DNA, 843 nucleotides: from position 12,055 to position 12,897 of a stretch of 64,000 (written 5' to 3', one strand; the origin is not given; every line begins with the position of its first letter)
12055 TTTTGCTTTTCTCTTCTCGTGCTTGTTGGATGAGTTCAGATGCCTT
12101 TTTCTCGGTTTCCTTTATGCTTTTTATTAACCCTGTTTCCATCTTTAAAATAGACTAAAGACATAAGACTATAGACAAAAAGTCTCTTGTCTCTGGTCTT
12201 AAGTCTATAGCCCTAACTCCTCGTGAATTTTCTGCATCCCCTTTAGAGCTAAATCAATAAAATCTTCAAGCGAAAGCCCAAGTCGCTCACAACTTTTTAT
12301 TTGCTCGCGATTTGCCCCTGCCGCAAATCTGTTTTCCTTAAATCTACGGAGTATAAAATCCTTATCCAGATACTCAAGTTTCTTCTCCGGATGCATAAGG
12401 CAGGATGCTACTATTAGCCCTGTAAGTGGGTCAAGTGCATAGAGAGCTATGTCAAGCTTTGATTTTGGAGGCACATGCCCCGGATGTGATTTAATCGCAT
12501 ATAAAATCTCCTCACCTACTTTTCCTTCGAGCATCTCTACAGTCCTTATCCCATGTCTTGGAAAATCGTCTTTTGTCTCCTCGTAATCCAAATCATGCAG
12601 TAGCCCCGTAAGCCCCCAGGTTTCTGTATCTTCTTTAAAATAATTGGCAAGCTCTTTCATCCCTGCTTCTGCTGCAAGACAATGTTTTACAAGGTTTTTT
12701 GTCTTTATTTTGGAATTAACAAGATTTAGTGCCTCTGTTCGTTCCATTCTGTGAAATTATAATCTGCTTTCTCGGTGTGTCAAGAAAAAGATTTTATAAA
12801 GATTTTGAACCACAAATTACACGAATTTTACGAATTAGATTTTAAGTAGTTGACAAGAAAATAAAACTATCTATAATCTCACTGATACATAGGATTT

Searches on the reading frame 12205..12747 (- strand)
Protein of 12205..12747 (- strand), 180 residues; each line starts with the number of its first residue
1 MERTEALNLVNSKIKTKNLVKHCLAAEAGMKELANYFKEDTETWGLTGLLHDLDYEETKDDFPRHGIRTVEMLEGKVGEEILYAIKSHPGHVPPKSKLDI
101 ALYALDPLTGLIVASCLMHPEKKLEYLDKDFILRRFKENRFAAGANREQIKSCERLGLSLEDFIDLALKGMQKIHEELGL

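Call 72: search_protein_families(library=pfam, proteins=[window:12205-12747:-], max_evalue=0.001)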
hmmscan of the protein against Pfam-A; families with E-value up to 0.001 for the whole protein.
window:12205-12747:- (180 aa): 1 family
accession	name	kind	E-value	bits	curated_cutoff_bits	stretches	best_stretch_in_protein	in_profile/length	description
PF01966.28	HD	-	5.5e-07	30.3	22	1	21-106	3-111/116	HD domain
